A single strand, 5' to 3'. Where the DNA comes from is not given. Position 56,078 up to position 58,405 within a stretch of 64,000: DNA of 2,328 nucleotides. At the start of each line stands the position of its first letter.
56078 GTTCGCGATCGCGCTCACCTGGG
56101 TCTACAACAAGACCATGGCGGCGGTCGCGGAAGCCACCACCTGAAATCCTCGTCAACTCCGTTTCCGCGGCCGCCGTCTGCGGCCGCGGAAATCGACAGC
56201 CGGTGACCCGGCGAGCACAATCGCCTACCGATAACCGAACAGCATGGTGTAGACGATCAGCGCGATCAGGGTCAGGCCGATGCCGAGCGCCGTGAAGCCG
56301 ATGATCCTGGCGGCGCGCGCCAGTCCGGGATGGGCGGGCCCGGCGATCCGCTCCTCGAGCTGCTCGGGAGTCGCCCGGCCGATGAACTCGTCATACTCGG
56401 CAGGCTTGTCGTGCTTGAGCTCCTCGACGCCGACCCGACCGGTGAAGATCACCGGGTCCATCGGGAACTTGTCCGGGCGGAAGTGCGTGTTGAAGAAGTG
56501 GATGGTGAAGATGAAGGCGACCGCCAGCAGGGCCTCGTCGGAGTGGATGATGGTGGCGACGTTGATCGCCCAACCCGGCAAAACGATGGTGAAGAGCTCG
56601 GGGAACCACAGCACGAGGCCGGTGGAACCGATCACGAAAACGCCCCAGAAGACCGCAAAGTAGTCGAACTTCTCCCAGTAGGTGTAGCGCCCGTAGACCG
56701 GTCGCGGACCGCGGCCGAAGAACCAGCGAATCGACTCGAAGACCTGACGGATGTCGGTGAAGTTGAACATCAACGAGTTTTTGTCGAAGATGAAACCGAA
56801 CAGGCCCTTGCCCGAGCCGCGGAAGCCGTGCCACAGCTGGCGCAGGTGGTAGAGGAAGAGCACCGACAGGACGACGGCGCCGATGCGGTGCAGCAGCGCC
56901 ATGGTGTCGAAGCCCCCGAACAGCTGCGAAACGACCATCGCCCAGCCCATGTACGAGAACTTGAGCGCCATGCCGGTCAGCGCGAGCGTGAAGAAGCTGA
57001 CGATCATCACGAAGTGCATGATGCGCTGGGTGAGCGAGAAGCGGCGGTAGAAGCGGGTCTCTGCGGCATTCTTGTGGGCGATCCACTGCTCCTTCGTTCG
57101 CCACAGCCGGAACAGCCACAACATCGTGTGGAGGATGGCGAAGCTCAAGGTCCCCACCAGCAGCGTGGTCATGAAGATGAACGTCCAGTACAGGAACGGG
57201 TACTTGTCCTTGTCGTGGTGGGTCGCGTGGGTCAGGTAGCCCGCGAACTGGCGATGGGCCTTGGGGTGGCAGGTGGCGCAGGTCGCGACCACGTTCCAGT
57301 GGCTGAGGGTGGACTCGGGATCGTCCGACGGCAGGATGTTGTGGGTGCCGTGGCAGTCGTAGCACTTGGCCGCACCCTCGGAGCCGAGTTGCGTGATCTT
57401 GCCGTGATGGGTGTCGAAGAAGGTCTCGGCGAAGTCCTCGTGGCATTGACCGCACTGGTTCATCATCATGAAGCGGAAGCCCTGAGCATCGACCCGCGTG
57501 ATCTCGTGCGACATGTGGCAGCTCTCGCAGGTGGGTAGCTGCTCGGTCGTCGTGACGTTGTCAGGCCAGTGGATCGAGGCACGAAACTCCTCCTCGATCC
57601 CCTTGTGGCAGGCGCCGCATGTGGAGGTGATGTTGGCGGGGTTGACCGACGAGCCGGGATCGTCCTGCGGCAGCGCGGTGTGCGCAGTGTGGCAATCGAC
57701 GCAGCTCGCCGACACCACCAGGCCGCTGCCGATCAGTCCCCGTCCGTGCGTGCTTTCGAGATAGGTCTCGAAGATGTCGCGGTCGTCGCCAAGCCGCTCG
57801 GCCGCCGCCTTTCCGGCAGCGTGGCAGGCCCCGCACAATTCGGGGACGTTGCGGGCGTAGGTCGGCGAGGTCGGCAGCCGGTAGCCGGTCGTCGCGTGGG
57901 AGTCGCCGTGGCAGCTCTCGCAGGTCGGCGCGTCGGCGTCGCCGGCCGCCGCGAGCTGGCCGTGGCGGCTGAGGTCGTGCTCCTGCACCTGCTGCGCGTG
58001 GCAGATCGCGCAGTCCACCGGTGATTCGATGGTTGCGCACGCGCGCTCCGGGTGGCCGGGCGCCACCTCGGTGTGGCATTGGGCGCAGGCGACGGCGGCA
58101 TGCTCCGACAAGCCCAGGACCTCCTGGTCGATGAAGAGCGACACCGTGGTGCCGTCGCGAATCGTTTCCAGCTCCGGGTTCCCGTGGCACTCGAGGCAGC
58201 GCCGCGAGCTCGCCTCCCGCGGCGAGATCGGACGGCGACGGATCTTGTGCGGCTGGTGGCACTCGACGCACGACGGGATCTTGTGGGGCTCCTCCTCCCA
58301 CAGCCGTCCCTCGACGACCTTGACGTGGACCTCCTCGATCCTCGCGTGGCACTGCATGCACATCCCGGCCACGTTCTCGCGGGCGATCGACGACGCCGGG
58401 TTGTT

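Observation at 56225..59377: Single polypeptide joining 23 c-type haems to a dihaem-type cytochrome b membrane domain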

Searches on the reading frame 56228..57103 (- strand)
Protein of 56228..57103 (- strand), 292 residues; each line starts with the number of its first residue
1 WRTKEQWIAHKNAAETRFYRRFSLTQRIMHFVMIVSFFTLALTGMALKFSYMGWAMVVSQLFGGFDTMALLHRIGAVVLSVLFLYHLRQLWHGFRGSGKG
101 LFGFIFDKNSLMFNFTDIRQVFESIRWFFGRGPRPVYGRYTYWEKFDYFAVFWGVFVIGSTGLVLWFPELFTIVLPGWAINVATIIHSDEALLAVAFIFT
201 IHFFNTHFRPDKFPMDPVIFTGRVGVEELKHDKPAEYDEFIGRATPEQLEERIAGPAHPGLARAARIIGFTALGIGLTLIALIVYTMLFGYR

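Call 40: search_solved_structures(query=window:56228-57103:-, max_evalue=10, show_alignments=2)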
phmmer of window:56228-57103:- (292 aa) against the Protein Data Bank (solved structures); distinct sequences matched with E-value up to 10: 2.
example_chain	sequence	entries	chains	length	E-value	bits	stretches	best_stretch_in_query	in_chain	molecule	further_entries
1kqf_C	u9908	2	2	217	0.0011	21.8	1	20-206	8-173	FORMATE DEHYDROGENASE, NITRATE-INDUCIBLE, CYTOCHROME B556(FDN) SUBUNIT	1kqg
7ow5_D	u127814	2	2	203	1.4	11.5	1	84-132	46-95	TCR alpha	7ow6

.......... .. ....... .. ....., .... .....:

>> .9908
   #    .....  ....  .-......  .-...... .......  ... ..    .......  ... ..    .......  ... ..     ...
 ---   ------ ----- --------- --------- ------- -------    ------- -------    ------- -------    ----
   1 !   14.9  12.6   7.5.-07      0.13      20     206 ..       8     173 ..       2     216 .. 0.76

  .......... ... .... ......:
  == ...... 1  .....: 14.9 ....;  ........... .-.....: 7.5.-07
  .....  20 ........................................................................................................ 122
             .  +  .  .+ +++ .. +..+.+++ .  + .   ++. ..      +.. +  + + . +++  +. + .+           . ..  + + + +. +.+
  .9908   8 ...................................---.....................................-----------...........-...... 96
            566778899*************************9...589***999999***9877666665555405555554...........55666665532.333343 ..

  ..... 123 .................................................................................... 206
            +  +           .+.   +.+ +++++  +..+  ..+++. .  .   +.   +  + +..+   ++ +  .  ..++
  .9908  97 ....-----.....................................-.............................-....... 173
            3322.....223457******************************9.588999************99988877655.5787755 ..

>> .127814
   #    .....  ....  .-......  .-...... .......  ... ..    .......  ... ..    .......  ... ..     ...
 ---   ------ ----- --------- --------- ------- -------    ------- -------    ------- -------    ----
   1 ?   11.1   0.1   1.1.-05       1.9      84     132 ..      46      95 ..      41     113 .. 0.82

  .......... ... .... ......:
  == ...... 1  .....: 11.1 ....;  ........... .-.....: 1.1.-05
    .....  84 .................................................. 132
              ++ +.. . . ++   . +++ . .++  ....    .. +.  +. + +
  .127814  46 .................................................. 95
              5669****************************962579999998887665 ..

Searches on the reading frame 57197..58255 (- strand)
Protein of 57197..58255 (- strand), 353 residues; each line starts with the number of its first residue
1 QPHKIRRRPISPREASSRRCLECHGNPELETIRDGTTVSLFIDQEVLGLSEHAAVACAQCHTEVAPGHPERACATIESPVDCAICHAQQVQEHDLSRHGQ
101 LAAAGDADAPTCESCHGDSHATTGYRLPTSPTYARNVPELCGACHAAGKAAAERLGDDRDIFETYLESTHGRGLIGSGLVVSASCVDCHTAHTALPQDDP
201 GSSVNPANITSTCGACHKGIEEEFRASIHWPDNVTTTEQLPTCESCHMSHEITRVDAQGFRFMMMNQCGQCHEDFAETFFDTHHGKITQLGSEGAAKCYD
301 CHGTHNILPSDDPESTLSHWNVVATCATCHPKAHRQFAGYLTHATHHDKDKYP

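Call 70: predict_structure(alignment_id=A2)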
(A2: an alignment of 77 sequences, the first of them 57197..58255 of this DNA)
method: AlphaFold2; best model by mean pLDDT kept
length: 353 residues; sequences in the alignment: 77
mean_pLDDT: 87.5   pTM: 0.79
mean pLDDT of the five models: 87.5, 79.0, 69.1, 67.4, 66.8
residues with pLDDT >= 90: 201; 70-90: 123; 50-70: 18; < 50: 11
segments of 3 or more residues with pLDDT < 50: 1-4, 6-10
pLDDT, mean of each block of 10 residues (from residue 1): 45 72 95 90 94 91 88 89 94 97 95 92 92 95 93 84 91 89 92 94 94 94 94 91 88 84 87 85 89 89 90 89 88 71 65 56
secondary structure, 60 per line:
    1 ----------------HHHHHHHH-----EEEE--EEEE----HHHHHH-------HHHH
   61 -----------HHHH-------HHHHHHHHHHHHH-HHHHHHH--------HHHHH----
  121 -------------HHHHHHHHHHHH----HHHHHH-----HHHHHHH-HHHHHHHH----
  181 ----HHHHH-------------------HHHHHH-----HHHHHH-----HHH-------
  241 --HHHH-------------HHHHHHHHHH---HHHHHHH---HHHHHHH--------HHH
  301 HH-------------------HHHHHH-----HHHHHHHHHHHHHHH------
elements in order: H17-24 E30-33 E36-39 H44-49 H57-60 H72-75 H83-95 H97-103 H112-116 H134-145 H150-155 H161-167 H169-176 H185-189 H209-214 H220-225 H243-246 H260-269 H273-279 H283-289 H298-302 H322-327 H333-347

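Call 72: fold_search(model_id=the predicted structure, library=pdb)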
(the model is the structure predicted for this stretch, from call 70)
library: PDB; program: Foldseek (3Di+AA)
matches with E <= 10: 10; with E <= 0.001: 0
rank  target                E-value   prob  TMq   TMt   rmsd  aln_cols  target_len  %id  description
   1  6t5e                  1.1e-03  1.00  0.31  0.26  13.7       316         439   20  Hydroxylamine Oxidoreductase from Brocadia fulgida (released 2020-11-18)
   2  6hif_A                4.0e-02  0.99  0.35  0.24   6.9       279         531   16  Kuenenia stuttgartiensis hydrazine dehydrogenase complex (released 2019-04-17)
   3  4n4j                  4.0e-02  0.97  0.31  0.23   8.5       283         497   20  Kuenenia stuttgartiensis hydroxylamine oxidoreductase (released 2013-12-11)
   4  4n4m                  7.5e-02  0.95  0.31  0.23   8.5       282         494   18  Kuenenia stuttgartiensis hydroxylamine oxidoreductase soaked in phenyl hydrazine (released 2013-12-11)
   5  4n4n_A                9.2e-02  0.60  0.26  0.20  15.3       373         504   18  Nitrosomonas europea HAO (released 2013-12-11)
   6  1fgj_A                1.9e-01  0.47  0.27  0.20  14.6       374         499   19  X-RAY STRUCTURE OF HYDROXYLAMINE OXIDOREDUCTASE (released 1998-03-04)
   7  6h5l_A                5.2e-01  0.63  0.31  0.23   9.7       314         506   18  Kuenenia stuttgartiensis reducing HAO-like protein complex Kustc0457/Kustc0458 (released 2019-04-10)
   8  4n4n_E                5.7e-01  0.25  0.27  0.20  15.3       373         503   18  Nitrosomonas europea HAO (released 2013-12-11)
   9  4fas_A                9.8e-01  0.20  0.28  0.20  15.2       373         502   18  Complex crystal structure of hydroxylamine oxidoreductase and NE1300 from Nitrosomonas europaea (released 2013-09-04)
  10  2j7a_C                7.8e+00  0.02  0.09  0.17  14.1       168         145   14  Crystal structure of cytochrome c nitrite reductase NrfHA complex from Desulfovibrio vulgaris (released 2006-12-06)
